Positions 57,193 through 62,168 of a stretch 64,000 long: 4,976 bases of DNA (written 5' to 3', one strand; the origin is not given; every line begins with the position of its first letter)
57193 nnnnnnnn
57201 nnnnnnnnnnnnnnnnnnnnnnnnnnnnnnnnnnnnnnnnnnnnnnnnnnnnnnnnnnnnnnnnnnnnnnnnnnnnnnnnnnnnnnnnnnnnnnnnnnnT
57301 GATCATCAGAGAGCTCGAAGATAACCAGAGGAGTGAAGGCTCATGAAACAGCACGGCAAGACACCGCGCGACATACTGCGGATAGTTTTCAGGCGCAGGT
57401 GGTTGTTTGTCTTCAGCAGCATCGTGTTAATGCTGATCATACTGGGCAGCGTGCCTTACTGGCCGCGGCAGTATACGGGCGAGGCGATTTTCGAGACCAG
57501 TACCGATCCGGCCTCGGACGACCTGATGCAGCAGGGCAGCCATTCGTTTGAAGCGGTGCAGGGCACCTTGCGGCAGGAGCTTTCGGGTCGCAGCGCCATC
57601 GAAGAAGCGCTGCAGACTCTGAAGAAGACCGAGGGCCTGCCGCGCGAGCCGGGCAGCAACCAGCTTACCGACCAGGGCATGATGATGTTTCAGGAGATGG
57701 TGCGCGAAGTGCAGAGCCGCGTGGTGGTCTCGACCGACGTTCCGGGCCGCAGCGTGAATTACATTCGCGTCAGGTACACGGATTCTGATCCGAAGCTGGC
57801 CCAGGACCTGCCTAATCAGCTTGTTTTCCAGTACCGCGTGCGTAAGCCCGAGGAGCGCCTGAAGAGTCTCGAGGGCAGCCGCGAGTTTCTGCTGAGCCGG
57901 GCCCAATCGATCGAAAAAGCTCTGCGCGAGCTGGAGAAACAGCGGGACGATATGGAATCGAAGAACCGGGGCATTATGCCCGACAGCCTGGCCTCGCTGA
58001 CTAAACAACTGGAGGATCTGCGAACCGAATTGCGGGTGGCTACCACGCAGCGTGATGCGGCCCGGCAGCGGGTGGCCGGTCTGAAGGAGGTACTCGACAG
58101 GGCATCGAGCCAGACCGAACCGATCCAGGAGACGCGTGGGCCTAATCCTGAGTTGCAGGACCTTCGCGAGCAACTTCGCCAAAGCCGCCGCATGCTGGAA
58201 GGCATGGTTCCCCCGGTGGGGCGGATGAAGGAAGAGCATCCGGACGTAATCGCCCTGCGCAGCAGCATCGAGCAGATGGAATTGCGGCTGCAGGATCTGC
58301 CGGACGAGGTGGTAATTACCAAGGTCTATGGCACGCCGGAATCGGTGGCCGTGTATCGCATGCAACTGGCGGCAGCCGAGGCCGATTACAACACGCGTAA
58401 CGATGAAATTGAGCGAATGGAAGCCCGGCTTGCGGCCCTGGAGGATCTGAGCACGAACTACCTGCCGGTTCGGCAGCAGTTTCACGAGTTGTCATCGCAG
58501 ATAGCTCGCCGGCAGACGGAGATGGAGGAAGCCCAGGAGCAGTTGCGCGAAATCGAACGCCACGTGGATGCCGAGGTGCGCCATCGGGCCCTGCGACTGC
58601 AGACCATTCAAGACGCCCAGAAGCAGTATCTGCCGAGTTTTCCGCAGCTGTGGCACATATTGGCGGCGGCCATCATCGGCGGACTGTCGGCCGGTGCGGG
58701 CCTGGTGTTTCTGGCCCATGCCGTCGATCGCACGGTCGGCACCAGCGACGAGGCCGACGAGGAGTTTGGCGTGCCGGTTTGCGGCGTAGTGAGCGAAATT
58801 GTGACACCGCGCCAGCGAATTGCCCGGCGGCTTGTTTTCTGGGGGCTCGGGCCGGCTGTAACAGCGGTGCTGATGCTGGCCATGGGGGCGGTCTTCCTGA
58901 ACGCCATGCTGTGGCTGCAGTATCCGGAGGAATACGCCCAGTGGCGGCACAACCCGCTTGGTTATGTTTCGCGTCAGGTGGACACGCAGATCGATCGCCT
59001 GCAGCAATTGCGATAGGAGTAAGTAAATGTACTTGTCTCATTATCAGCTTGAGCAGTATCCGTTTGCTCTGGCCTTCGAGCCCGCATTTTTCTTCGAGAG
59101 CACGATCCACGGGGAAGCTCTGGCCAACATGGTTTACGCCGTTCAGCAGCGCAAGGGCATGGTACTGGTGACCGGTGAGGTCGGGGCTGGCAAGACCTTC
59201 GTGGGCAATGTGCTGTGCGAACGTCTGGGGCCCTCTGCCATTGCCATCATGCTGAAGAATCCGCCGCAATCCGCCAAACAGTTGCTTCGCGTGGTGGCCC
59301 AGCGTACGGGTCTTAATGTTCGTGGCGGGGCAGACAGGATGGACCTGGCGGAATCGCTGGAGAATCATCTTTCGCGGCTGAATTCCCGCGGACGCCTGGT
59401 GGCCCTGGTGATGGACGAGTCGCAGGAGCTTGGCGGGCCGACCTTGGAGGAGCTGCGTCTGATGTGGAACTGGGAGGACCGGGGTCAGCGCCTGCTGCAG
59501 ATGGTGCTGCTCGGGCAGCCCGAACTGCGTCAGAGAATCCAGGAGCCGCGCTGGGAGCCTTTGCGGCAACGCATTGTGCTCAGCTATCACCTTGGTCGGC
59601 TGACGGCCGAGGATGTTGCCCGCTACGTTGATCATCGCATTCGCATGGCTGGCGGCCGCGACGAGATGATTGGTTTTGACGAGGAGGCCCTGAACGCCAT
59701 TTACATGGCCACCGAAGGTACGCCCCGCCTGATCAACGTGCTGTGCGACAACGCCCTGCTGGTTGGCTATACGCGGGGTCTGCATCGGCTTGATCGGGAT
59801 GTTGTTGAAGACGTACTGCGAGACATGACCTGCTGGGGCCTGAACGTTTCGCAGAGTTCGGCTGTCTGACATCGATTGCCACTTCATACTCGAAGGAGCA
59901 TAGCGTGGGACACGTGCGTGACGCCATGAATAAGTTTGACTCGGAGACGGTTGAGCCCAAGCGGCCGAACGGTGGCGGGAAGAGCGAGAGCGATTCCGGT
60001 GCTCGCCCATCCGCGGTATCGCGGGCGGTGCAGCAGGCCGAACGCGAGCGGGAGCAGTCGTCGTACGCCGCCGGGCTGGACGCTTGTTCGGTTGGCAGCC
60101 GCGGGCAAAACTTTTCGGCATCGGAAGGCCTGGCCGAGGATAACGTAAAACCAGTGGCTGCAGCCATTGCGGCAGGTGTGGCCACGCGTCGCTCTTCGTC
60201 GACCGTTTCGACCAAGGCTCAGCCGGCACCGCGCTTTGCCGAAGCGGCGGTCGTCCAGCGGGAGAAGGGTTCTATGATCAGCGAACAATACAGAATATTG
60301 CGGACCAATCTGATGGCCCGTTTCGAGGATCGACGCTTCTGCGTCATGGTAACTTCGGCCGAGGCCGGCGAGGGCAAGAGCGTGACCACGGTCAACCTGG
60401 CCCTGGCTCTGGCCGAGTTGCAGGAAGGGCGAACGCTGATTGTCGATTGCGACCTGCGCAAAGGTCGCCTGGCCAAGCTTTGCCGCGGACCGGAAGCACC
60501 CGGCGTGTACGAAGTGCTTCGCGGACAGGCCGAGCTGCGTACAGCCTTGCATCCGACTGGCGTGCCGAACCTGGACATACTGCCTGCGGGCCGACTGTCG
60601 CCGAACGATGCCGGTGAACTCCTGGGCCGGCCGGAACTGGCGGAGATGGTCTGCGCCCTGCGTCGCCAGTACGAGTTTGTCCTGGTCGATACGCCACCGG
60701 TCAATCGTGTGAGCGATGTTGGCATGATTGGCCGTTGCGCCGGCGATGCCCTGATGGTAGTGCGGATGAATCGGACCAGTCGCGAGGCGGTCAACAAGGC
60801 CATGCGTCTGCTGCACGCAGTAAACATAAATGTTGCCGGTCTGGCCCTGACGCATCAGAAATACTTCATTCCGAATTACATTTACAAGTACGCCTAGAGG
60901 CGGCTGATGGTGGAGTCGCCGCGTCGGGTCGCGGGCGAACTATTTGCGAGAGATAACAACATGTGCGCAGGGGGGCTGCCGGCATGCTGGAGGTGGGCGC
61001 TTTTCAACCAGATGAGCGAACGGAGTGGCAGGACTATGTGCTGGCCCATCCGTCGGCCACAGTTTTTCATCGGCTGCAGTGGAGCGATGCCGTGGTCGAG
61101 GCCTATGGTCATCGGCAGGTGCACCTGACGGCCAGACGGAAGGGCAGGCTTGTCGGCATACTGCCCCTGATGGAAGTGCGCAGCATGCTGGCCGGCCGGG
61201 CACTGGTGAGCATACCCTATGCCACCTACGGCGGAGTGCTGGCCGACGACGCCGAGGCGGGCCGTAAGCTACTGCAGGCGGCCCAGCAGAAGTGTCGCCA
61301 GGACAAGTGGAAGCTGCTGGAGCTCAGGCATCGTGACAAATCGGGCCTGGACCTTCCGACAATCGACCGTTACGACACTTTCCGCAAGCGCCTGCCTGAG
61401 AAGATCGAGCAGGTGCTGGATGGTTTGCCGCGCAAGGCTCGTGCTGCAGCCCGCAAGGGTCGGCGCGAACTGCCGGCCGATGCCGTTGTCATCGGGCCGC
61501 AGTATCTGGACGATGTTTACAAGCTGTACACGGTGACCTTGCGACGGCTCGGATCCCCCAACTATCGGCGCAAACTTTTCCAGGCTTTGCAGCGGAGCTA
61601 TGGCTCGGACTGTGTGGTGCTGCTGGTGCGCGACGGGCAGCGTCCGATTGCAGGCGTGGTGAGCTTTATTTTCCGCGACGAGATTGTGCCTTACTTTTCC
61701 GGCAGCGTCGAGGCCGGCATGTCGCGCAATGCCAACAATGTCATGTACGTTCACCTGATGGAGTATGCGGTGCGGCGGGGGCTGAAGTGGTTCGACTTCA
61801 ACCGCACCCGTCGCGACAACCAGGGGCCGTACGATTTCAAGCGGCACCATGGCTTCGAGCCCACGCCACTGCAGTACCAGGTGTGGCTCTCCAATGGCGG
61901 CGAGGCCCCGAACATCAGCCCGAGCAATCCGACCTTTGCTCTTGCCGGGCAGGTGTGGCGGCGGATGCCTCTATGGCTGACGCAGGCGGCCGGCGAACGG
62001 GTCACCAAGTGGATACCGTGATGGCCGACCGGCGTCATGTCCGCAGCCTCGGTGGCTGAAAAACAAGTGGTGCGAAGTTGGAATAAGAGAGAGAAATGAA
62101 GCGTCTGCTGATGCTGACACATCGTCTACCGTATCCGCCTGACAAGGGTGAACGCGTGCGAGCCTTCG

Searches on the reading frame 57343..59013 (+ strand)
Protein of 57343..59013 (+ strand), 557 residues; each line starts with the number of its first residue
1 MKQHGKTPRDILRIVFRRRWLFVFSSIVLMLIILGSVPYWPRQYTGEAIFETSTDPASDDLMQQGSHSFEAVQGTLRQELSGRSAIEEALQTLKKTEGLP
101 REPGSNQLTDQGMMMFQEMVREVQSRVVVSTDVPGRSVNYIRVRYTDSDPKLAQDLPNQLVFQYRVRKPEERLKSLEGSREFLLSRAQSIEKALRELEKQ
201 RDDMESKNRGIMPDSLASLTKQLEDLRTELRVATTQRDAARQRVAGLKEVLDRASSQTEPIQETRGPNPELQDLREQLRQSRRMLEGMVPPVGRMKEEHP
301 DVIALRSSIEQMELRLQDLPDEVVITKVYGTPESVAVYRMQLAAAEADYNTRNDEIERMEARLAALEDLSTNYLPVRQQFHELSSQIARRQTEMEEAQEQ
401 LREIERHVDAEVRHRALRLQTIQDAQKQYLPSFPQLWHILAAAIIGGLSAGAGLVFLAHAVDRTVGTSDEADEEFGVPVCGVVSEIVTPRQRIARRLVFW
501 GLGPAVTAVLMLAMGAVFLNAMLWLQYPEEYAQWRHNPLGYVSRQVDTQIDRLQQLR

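Call 4: search_protein_families(library=pfam, proteins=[window:57343-59013:+], max_evalue=0.1)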
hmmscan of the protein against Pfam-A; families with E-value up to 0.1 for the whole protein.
window:57343-59013:+ (557 aa): 9 families
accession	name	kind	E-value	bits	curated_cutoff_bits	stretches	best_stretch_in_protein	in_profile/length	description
PF10805.13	DUF2730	-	2.1e-05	25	24.9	1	347-409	33-94/102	Protein of unknown function (DUF2730)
PF10498.14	IFT57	-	0.0091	15.4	40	0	338-410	241-314/360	Intra-flagellar transport protein 57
PF06009.19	Laminin_II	-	0.011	16.2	33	0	187-283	5-104/138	Laminin Domain II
PF16326.10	ABC_tran_CTD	-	0.015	15.9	32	0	349-404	10-67/69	ABC transporter C-terminal domain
PF14362.11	DUF4407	-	0.029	14.1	31.3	1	197-287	121-202/297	Domain of unknown function (DUF4407)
PF07200.18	Mod_r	-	0.063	13.7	30.1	0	168-260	3-93/146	Modifier of rudimentary (Mod(r)) protein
PF07889.17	DUF1664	-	0.076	13.5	34.6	0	212-295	39-120/124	Protein of unknown function (DUF1664)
PF06738.18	ThrE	-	0.076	12.9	26.3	0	378-407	73-102/241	Putative threonine/serine exporter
PF06810.17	Phage_scaffold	-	0.083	13.3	35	0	188-241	44-93/170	Phage capsid assembly scaffolding protein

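Call 5: search_protein_families(library=ncbifam, proteins=[window:57343-59013:+], max_evalue=0.1)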
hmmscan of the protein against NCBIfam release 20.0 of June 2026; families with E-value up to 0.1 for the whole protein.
window:57343-59013:+ (557 aa): 19 families
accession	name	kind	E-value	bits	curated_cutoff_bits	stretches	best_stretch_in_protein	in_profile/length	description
TIGR03007.1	pepcterm_ChnLen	equivalog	2.5e-38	131.6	278.85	1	9-513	4-490/498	XrtA system polysaccharide chain length determinant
NF045487.1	ASRP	equivalog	2.2e-08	33.2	300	1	167-408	145-392/593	archaea-specific SMC-related protein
TIGR02169.1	SMC_prok_A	equivalog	3.8e-08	31.5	729.4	1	166-427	677-931/1165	chromosome segregation protein SMC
NF002572.0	PRK02224.1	equivalog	1.6e-05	23.4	1087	1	192-411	187-396/888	DNA double-strand break repair ATPase Rad50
NF003034.1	PRK03918.1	equivalog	1.9e-05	22.9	700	2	167-317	241-394/878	DNA double-strand break repair ATPase Rad50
NF053563.1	Rkd4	equivalog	4.8e-05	21.7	860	1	213-429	171-376/747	arcadin-4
TIGR01005.1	eps_transp_fam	subfamily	7.5e-05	21.1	411.7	1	140-484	156-478/754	exopolysaccharide transport protein family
TIGR02168.1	SMC_prok_B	equivalog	7.9e-05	20.6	567.35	1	186-415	673-919/1181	chromosome segregation protein SMC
NF038350.1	taxis_HmpF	equivalog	0.00016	20.2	200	1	341-428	111-197/553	pilus motility taxis protein HmpF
NF041035.1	Rad50_Halo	equivalog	0.00032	19.2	1000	1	195-411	187-396/883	DNA double-strand break repair ATPase Rad50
TIGR04320.1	Surf_Exclu_PgrA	domain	0.0011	18.4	70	1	341-407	285-351/360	SEC10/PgrA surface exclusion domain-containing protein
NF046102.1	CellCycRegCcrZ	equivalog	0.0019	17.7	400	0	102-208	53-152/260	cell cycle regulator CcrZ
NF047515.1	SpiroCoCo_C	equivalog_domain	0.0031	16.7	125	0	162-288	133-247/313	SpiroCoCo family coiled-coil protein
TIGR04211.1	SH3_and_anchor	equivalog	0.0054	16.4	65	1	335-409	89-163/198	TIGR04211 family SH3 domain-containing protein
NF041034.1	Rad50_Sulf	equivalog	0.0057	14.6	1000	1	172-418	472-710/872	DNA double-strand break repair ATPase Rad50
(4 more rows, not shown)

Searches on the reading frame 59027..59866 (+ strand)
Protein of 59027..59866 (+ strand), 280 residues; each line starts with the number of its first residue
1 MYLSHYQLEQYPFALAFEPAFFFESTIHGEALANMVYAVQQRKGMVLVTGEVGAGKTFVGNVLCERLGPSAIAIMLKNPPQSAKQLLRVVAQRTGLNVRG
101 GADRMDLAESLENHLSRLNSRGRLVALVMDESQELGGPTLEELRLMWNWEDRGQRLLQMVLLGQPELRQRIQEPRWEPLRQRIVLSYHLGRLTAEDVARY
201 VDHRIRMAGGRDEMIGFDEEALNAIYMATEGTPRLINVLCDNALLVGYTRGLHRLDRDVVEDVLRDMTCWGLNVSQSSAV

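Call 4: search_protein_families(library=pfam, proteins=[window:59027-59866:+], max_evalue=0.1)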
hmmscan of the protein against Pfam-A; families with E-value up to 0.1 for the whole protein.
window:59027-59866:+ (280 aa): 11 families
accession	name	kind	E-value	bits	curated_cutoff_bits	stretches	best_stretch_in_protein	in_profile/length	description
PF13401.12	AAA_22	-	2.7e-23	83.1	27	1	41-171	3-130/130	AAA domain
PF13191.12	AAA_16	-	2.2e-08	35.2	32.6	1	30-146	10-155/167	AAA ATPase domain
PF14532.12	Sigma54_activ_2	-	0.0008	20.1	25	1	31-83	9-61/138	Sigma-54 interaction domain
PF00437.27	T2SSE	-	0.0014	17.8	24.9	1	30-75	129-174/370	Type II/IV secretion system protein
PF09848.15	SLFN-g3_helicase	-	0.0021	17.9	24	1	44-133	2-89/354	Schlafen group 3, DNA/RNA helicase domain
PF13604.12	AAA_30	-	0.0096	16.1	27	1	37-143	12-108/191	AAA domain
PF20720.3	nSTAND3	-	0.018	15.2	27.2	1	39-67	13-41/155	Novel STAND NTPase 3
PF02367.23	TsaE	-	0.02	15.3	26.6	1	30-69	8-47/128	Threonylcarbamoyl adenosine biosynthesis protein TsaE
PF25199.1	nSTAND_NTPase5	-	0.029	14.7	34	1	23-128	20-129/145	Novel STAND NTPase 5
PF13245.12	AAA_19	-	0.032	14.8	25.1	1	41-143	9-110/134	AAA domain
PF00158.32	Sigma54_activat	-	0.098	12.8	20.2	0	31-66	10-45/168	Sigma-54 interaction domain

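Call 5: search_protein_families(library=ncbifam, proteins=[window:59027-59866:+], max_evalue=0.1)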
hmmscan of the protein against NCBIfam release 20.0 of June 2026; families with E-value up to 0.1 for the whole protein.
window:59027-59866:+ (280 aa): 12 families
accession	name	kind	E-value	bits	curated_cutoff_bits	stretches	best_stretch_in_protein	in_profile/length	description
TIGR03015.1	pepcterm_ATPase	hypoth_equivalog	1.1e-70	238.2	324.5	1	1-268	1-267/269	XrtA/PEP-CTERM system-associated ATPase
NF006744.0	PRK09270.1-3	equivalog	0.00092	18.7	281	1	27-135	4-115/213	nucleoside/nucleotide kinase family protein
NF007755.0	PRK10436.1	equivalog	0.0026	16.5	617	1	28-58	204-234/465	type II secretion system protein GspE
TIGR01420.1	pilT_fam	subfamily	0.0034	16.6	319.1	0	37-57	116-136/343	PilT/PilU family type 4a pilus ATPase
NF041000.1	ATPase_ComGA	equivalog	0.015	14.3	300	1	30-58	115-143/267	competence type IV pilus ATPase ComGA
NF006746.0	PRK09270.1-5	subfamily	0.019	13.9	250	1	37-135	15-112/210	nucleoside/nucleotide kinase family protein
NF041658.1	ornithlipidmtase_OlsG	equivalog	0.025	14.4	350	1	45-114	42-108/191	ornithine lipid N-methyltransferase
TIGR02538.1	type_IV_pilB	equivalog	0.026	13.1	675.65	1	32-57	305-330/564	type IV-A pilus assembly ATPase PilB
NF000868.0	PRK00080.1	equivalog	0.027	13.4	282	0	177-262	165-245/330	Holliday junction branch migration DNA helicase RuvB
NF008121.0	PRK10869.1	equivalog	0.032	12.8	418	1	39-83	18-62/553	DNA repair protein RecN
TIGR00150.1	T6A_YjeE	equivalog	0.04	13.8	60.1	1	35-70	14-49/135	tRNA (adenosine(37)-N6)-threonylcarbamoyltransferase complex ATPase subunit type 1 TsaE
TIGR02673.1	FtsE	equivalog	0.04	13.6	264.85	1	30-79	16-64/214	cell division ATP-binding protein FtsE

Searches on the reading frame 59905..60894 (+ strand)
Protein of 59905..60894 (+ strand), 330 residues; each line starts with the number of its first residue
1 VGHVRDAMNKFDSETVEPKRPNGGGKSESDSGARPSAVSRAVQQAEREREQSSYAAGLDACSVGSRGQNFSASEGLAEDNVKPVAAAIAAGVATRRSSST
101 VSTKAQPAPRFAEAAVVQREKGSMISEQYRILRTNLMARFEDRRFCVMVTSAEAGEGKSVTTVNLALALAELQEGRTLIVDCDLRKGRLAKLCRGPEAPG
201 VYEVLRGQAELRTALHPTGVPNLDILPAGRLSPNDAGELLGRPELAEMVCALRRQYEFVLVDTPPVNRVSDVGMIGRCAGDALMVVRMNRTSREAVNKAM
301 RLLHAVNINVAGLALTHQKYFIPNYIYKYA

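Call 4: search_protein_families(library=pfam, proteins=[window:59905-60894:+], max_evalue=0.1)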
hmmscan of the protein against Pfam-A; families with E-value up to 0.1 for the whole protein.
window:59905-60894:+ (330 aa): 8 families
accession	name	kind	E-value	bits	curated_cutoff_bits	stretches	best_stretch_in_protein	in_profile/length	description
PF13614.12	AAA_31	-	2.9e-09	37.5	27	1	149-290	6-151/177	AAA domain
PF10609.15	ParA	-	1.1e-08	35.3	27.1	1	146-313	5-170/246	NUBPL iron-transfer P-loop NTPase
PF01656.29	CbiA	-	3.2e-06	27.5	25.4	1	147-281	1-54/125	CobQ/CobB/MinD/ParA nucleotide binding domain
PF09140.17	MipZ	-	0.0039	17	20.7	1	147-266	3-110/262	ATPase MipZ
PF06564.18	CBP_BcsQ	-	0.0091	16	21.3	1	153-271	10-131/234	Cellulose biosynthesis protein BcsQ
PF01268.25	FTHFS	-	0.04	12.6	27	1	148-174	61-87/556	Formate--tetrahydrofolate ligase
PF00142.24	Fer4_NifH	-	0.066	13.1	25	0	154-206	9-60/271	4Fe-4S iron sulfur cluster binding proteins, NifH/frxC family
PF25199.1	nSTAND_NTPase5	-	0.1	12.9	34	0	141-181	37-77/145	Novel STAND NTPase 5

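Call 5: search_protein_families(library=ncbifam, proteins=[window:59905-60894:+], max_evalue=0.1)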
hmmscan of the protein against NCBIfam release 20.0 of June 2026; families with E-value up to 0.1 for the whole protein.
window:59905-60894:+ (330 aa): 21 families
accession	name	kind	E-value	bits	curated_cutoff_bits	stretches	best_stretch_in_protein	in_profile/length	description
TIGR03018.1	pepcterm_TyrKin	hypoth_equivalog_domain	6.5e-40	136.7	230.65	1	117-307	3-200/207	XrtA-associated tyrosine autokinase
TIGR01007.1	eps_fam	subfamily_domain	3.2e-38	131.3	108.05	1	127-325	1-197/204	polysaccharide biosynthesis tyrosine autokinase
NF008568.0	PRK11519.1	equivalog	3.2e-32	111.6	1068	1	124-315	505-695/720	tyrosine-protein kinase Wzc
TIGR03029.1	EpsG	equivalog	8.4e-30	103.8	313.8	1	123-315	81-272/274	chain length determinant protein tyrosine kinase EpsG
TIGR01005.1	eps_transp_fam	subfamily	5e-26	91.1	411.7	1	123-316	524-716/754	exopolysaccharide transport protein family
NF007350.0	PRK09841.1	equivalog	3.2e-24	85.1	1248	1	125-315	511-700/726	tyrosine-protein kinase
TIGR01968.1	minD_bact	equivalog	3.7e-11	42.9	212.9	1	147-265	4-121/261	septum site-determining protein MinD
TIGR01969.1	minD_arch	subfamily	4.7e-09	35.8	201.75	1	147-312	3-164/251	cell division ATPase MinD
NF041546.1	ParA_partition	equivalog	2.3e-05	24.1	180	0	241-306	62-126/203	ParA family partition ATPase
NF008079.0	PRK10818.1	equivalog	0.00024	20.5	508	1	147-265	5-123/270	septum site-determining protein MinD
NF009701.0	PRK13230.1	subfamily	0.00029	19.9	350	1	152-209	8-64/291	nitrogenase reductase-like protein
NF033200.1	F430_CfbC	exception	0.00036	20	402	1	154-212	9-66/260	Ni-sirohydrochlorin a,c-diamide reductive cyclase ATP-dependent reductase subunit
TIGR02016.1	BchX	equivalog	0.00087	18.6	331.2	1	153-208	8-62/296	chlorophyllide a reductase iron protein subunit X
NF041136.1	MrpORP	equivalog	0.00099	18.5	450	1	147-313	8-173/365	iron-sulfur cluster carrier protein MrpORP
NF041283.1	PrgP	equivalog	0.0015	17.9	400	0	245-286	113-152/297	ParA superfamily DNA segregation protein PrgP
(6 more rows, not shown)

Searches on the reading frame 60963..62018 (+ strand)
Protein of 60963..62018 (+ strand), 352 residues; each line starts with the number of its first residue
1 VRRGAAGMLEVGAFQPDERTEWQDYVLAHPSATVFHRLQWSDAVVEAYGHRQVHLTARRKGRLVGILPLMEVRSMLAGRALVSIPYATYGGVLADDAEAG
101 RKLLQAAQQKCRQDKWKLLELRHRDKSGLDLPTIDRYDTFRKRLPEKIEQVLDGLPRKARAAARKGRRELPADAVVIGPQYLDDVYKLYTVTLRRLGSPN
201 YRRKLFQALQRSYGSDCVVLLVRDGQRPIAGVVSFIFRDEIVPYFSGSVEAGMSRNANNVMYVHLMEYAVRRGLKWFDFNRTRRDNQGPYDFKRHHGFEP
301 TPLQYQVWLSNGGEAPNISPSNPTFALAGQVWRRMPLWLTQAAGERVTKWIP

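Call 28: search_protein_families(library=ncbifam, proteins=[window:60963-62018:+], max_evalue=0.00001)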
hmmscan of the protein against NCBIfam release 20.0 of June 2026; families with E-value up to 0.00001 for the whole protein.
window:60963-62018:+ (352 aa): 2 families
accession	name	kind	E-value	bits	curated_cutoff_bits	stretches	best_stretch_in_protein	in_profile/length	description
TIGR03019.1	pepcterm_femAB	equivalog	2.1e-98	329.4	260.35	1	21-352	2-330/330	FemAB family XrtA/PEP-CTERM system-associated protein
NF047883.1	UAcmpLyAlTFemX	equivalog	2.2e-06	27.2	500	0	149-295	161-310/337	UDP-N-acetylmuramoylpentapeptide-lysine N(6)-alanyltransferase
